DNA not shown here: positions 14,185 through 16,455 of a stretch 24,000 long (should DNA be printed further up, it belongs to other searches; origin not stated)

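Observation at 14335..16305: Divergent EF-2 paralogue lacking the diphthamide histidine, directly flanking the ESCRT locus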

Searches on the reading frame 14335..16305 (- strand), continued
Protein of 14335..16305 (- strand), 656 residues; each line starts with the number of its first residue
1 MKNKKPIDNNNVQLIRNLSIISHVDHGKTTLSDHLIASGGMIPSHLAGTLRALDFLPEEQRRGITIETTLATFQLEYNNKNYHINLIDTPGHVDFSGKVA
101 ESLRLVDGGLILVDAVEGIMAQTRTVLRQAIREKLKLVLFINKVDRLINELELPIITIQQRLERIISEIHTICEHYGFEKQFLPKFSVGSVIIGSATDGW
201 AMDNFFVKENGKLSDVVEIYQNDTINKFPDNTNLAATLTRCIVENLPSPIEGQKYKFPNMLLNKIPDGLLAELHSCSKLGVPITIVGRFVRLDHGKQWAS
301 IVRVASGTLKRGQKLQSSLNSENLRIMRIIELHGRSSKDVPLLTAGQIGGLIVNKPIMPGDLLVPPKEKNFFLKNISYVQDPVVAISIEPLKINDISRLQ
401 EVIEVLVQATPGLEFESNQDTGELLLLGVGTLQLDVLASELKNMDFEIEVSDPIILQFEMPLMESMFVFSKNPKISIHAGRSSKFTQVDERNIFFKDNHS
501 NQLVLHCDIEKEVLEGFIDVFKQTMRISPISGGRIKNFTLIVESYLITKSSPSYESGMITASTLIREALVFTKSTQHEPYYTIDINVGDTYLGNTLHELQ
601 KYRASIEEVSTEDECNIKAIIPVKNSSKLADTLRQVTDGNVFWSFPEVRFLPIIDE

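Call 53: find_encoding_contigs(protein=P0013, flank=10000, max_places=3)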
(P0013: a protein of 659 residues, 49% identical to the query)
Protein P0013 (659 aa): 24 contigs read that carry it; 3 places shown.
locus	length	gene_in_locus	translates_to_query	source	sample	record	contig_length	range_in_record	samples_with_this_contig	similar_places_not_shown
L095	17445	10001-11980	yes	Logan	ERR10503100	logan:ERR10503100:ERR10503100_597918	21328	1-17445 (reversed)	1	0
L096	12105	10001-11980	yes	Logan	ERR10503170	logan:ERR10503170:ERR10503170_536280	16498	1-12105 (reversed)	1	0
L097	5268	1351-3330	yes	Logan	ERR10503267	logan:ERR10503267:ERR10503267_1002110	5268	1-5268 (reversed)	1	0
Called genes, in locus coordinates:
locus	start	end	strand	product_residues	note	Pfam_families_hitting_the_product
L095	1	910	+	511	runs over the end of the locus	PF13192:Thioredoxin_3 (weak), PF02830:V4R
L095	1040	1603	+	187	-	PF00025:Arf, PF00071:Ras, PF08477:Roc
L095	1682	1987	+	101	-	-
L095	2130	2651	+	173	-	PF02002:TFIIE_alpha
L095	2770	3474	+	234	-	PF00179:UQ_con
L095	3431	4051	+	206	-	PF03997:VPS28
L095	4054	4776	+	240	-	PF04157:EAP30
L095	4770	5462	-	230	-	PF05871:ESCRT-II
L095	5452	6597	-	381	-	PF04212:MIT, PF05496:RuvB_N (weak), PF13401:AAA_22 (faint), PF00004:AAA, PF17862:AAA_lid_3, PF09336:Vps4_C (weak)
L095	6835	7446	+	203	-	PF03357:Snf7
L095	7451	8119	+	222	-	PF03357:Snf7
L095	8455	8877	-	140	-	-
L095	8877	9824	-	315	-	PF22458:RsmF-B_ferredox (weak), PF01189:Methyltr_RsmB-F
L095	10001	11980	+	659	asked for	PF00009:GTP_EFTU, PF14492:EFG_III, PF00679:EFG_C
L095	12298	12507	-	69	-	-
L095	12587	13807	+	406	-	PF05621:TniB (weak), PF05729:NACHT (weak), PF13401:AAA_22, PF22703:Cdc6_lid, PF09079:WHD_Cdc6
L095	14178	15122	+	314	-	PF03215:Rad17, PF05496:RuvB_N (weak), PF13177:DNA_pol3_delta2 (weak), PF00004:AAA, PF21960:RCF1-5-like_lid (weak), PF25361:AAA_lid_RFC1 (faint), PF08542:Rep_fac_C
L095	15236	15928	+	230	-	PF00254:FKBP_C, PF22199:FKBP26_IF, PF18046:FKBP26_C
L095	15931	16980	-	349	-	PF00465:Fe-ADH, PF13685:Fe-ADH_2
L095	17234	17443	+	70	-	?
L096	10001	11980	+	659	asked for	PF00009:GTP_EFTU, PF14492:EFG_III, PF00679:EFG_C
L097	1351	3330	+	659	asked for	PF00009:GTP_EFTU, PF14492:EFG_III, PF00679:EFG_C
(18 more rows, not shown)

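Call 54: find_encoding_contigs(protein=P0005, flank=10000, max_places=2)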
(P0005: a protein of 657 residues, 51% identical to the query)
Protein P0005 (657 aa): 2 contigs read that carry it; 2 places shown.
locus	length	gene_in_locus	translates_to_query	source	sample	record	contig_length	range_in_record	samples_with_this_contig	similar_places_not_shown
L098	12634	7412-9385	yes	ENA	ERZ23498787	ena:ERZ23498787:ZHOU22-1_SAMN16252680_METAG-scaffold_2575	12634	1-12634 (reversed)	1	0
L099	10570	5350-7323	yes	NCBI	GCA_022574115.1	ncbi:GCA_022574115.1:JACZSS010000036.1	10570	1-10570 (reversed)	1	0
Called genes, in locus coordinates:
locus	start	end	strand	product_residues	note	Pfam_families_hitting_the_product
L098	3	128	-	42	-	?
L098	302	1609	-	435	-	PF00009:GTP_EFTU, PF01926:MMR_HSR1 (faint), PF03144:GTP_EFTU_D2, PF03143:GTP_EFTU_D3, PF22594:GTP-eEF1A_C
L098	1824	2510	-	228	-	PF00254:FKBP_C, PF22199:FKBP26_IF, PF18046:FKBP26_C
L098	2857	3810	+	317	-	PF22458:RsmF-B_ferredox (faint), PF01189:Methyltr_RsmB-F, PF13847:Methyltransf_31 (weak)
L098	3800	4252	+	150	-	-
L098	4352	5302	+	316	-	PF05496:RuvB_N (faint), PF13177:DNA_pol3_delta2 (weak), PF00004:AAA, PF25361:AAA_lid_RFC1, PF08542:Rep_fac_C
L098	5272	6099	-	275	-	PF01416:PseudoU_synth_1 (weak)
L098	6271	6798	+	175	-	-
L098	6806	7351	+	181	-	-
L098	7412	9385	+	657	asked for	PF00009:GTP_EFTU, PF14492:EFG_III, PF00679:EFG_C (weak)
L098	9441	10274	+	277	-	PF07726:AAA_3, PF07728:AAA_5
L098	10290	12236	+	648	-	-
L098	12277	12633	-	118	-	?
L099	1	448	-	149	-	PF00254:FKBP_C, PF22199:FKBP26_IF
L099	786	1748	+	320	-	PF22458:RsmF-B_ferredox (faint), PF01189:Methyltr_RsmB-F, PF13847:Methyltransf_31 (weak)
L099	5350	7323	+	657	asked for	PF00009:GTP_EFTU, PF14492:EFG_III, PF00679:EFG_C (weak)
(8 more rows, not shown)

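Call 77: search_protein_representatives(protein=P0080)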
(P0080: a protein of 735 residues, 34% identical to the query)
Query: 735 residues. Proteins with E-value up to 0.001 (for the whole library): 34195; up to 1e-10: 15523; up to 1e-30: 2533. The best 150 are listed.
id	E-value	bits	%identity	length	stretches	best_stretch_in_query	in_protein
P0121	1.3e-250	850.0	53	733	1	1-733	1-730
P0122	1.3e-244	830.1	52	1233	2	31-733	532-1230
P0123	7.5e-229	778.0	50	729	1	1-733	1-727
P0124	3.9e-221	752.5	49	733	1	10-727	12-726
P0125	3.1e-211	719.8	49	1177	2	25-723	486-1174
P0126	9.4e-206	701.7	47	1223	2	33-722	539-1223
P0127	6.2e-205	699.0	48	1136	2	33-733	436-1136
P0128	2.7e-203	693.5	46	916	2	31-732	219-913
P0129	1.3e-202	691.3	45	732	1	7-734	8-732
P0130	1.1e-198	678.3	48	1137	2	31-722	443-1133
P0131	1.4e-198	677.9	47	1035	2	26-727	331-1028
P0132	7.4e-196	668.9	46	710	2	1-503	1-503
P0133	1.3e-191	655.0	50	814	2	233-733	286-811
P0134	1.7e-189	647.9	44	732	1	1-733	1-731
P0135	1.3e-186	638.4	43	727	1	5-722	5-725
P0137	1.0e-183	628.8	45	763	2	4-551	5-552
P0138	1.2e-183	628.6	45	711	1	1-733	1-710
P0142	4.8e-171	586.9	41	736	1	12-731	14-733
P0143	9.9e-167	572.7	42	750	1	3-732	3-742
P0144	7.9e-166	569.7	41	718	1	5-722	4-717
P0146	3.9e-163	560.8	41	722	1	4-712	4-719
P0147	4.1e-163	560.7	44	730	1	8-721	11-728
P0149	7.2e-159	546.7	40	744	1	3-722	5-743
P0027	2.4e-98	346.6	37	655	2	17-471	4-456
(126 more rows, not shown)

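Call 80: find_homologous_proteins(query=P0143, max_evalue=1e-100)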
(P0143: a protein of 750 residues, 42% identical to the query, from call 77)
Query P0143 (750 aa): 5246 proteins with E <= 1e-100 among 8000 candidates; the best 120 are listed.
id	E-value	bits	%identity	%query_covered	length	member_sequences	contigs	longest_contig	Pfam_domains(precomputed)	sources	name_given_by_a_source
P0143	0.0e+0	1703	100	100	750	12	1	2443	PF00679.31,PF14492.13,PF00009.34,PF03764.25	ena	-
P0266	0.0e+0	1545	90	100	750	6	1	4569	PF00679.31,PF14492.13,PF00009.34,PF03764.25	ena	-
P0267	0.0e+0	1465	85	100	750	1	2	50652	PF00679.31,PF14492.13,PF00009.34,PF03764.25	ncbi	ncbi:MAG: GTP-binding protein [Promethearchaeota archaeon]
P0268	0.0e+0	1450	84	100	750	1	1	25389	PF00679.31,PF14492.13,PF00009.34,PF03764.25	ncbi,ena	-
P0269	0.0e+0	1433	84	100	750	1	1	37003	PF00679.31,PF14492.13,PF00009.34,PF03764.25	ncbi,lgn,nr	ncbi:MAG: GTP-binding protein [Candidatus Lokiarchaeota archaeon]|nr:GTP-binding protein [Candidatus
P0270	0.0e+0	1429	82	100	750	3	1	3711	PF00679.31,PF14492.13,PF00009.34,PF03764.25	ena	-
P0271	0.0e+0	1427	82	100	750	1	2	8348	PF00679.31,PF14492.13,PF00009.34,PF03764.25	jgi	jgi:elongation factor 2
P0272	0.0e+0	1425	83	100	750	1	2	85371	PF00679.31,PF14492.13,PF00009.34,PF03764.25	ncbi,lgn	ncbi:MAG: GTP-binding protein [Promethearchaeota archaeon]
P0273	0.0e+0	1420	83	100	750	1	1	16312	PF00679.31,PF14492.13,PF00009.34,PF03764.25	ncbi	-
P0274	0.0e+0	1418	81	100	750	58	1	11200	PF00679.31,PF14492.13,PF00009.34,PF03764.25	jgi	jgi:elongation factor 2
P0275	0.0e+0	1418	82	100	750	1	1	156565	PF00679.31,PF14492.13,PF00009.34,PF03764.25,PF22042.3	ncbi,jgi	ncbi:MAG: GTP-binding protein [Promethearchaeota archaeon]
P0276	0.0e+0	1416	81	100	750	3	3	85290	PF00679.31,PF14492.13,PF00009.34,PF03764.25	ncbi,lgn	-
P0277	0.0e+0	1415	82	100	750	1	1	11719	PF00679.31,PF14492.13,PF00009.34,PF03764.25,PF22042.3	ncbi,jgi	ncbi:MAG: GTP-binding protein [Promethearchaeota archaeon]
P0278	0.0e+0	1408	81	100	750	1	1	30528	PF00679.31,PF14492.13,PF00009.34,PF03764.25,PF22042.3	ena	-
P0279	0.0e+0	1408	82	100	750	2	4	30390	PF00679.31,PF14492.13,PF00009.34,PF03764.25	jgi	jgi:elongation factor 2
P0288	0.0e+0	1396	80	100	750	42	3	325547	PF00679.31,PF14492.13,PF00009.34,PF03764.25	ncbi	ncbi:MAG: GTP-binding protein [Candidatus Hodarchaeota archaeon]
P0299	0.0e+0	1386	80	100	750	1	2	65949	PF00679.31,PF14492.13,PF00009.34,PF03764.25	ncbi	ncbi:MAG: GTP-binding protein [Candidatus Hodarchaeota archaeon]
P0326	0.0e+0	1337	77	100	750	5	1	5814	PF00679.31,PF14492.13,PF00009.34,PF03764.25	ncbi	ncbi:MAG: GTP-binding protein [Candidatus Heimdallarchaeota archaeon]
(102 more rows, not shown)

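Call 81: list_cluster_members(proteins=[P0326, P0288, P0299, P0002, P0005, P0007, P0008, P0016, P0024, P0073])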
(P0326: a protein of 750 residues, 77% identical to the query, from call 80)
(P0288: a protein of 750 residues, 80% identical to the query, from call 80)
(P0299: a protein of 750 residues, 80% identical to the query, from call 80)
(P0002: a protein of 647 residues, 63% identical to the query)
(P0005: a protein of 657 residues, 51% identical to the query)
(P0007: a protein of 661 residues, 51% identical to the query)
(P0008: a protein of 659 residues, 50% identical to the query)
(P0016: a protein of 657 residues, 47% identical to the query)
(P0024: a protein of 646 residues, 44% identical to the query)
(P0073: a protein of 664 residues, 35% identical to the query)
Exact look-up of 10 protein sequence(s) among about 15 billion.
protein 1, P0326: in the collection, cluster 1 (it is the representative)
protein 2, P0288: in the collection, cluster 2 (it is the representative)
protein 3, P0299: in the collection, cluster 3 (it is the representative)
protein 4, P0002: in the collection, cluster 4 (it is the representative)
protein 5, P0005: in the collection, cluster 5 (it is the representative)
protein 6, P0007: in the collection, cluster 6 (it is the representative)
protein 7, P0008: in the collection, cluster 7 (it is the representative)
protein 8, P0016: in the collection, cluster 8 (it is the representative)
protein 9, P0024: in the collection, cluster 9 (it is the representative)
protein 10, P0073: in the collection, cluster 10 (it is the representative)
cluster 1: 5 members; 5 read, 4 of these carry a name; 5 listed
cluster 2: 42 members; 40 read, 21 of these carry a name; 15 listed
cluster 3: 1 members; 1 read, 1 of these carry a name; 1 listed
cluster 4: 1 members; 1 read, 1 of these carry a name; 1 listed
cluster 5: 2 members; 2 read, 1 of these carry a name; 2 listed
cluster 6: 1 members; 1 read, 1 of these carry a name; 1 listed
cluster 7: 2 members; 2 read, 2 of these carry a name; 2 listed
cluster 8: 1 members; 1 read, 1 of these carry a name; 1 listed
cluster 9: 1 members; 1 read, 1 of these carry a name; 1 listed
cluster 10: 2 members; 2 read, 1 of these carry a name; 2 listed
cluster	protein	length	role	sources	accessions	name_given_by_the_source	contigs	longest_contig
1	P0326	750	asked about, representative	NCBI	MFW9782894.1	MAG: GTP-binding protein [Candidatus Heimdallarchaeota archaeon]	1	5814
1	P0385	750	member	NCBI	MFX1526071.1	MAG: GTP-binding protein [Promethearchaeota archaeon]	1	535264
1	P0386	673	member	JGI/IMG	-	elongation factor 2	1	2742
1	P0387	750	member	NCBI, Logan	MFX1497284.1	MAG: GTP-binding protein [Promethearchaeota archaeon]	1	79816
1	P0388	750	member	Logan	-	-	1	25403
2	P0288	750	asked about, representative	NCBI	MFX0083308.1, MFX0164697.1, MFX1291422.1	MAG: GTP-binding protein [Candidatus Hodarchaeota archaeon]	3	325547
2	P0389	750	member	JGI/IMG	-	elongation factor 2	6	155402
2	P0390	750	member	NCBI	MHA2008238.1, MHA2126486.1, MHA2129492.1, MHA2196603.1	MAG: GTP-binding protein [Promethearchaeota archaeon]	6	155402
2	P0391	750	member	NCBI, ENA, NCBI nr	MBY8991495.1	MAG: GTP-binding protein [Candidatus Lokiarchaeota archaeon] | GTP-binding protein [Candidatus Lokiarchaeota archaeon]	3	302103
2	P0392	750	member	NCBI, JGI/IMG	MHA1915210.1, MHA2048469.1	MAG: GTP-binding protein [Promethearchaeota archaeon] | elongation factor 2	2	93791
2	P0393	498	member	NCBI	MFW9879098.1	MAG: hypothetical protein ACFFG0_38960 [Candidatus Thorarchaeota archaeon]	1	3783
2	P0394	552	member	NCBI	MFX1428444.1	MAG: hypothetical protein ACFFBE_18470, partial [Promethearchaeota archaeon]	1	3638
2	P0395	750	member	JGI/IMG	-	elongation factor 2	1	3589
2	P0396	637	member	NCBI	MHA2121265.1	MAG: GTP-binding protein, partial [Promethearchaeota archaeon]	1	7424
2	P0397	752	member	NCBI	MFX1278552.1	MAG: GTP-binding protein [Promethearchaeota archaeon]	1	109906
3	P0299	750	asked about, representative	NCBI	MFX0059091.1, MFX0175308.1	MAG: GTP-binding protein [Candidatus Hodarchaeota archaeon]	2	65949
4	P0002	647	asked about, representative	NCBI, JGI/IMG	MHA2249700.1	MAG: GTP-binding protein [Candidatus Kariarchaeaceae archaeon] | elongation factor 2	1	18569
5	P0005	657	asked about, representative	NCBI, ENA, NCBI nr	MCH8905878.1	MAG: GTP-binding protein [Candidatus Heimdallarchaeota archaeon] | GTP-binding protein [Candidatus Heimdallarchaeota archaeon]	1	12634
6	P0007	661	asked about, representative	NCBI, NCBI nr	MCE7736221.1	MAG: GTP-binding protein [Candidatus Heimdallarchaeota archaeon] | GTP-binding protein [Candidatus Heimdallarchaeota archaeon]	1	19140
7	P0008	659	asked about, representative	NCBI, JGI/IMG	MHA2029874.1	MAG: GTP-binding protein [Candidatus Kariarchaeaceae archaeon] | elongation factor 2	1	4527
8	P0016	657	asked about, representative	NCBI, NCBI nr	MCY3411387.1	MAG: GTP-binding protein [Candidatus Heimdallarchaeota archaeon] | GTP-binding protein [Candidatus Heimdallarchaeota archaeon]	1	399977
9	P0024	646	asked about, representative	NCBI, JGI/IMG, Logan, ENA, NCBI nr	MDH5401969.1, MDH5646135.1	MAG: GTP-binding protein [Candidatus Heimdallarchaeota archaeon] | GTP-binding protein [Candidatus Heimdallarchaeota archaeon]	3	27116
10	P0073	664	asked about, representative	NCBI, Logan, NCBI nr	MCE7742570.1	MAG: GTP-binding protein [Candidatus Heimdallarchaeota archaeon] | GTP-binding protein [Candidatus Heimdallarchaeota archaeon]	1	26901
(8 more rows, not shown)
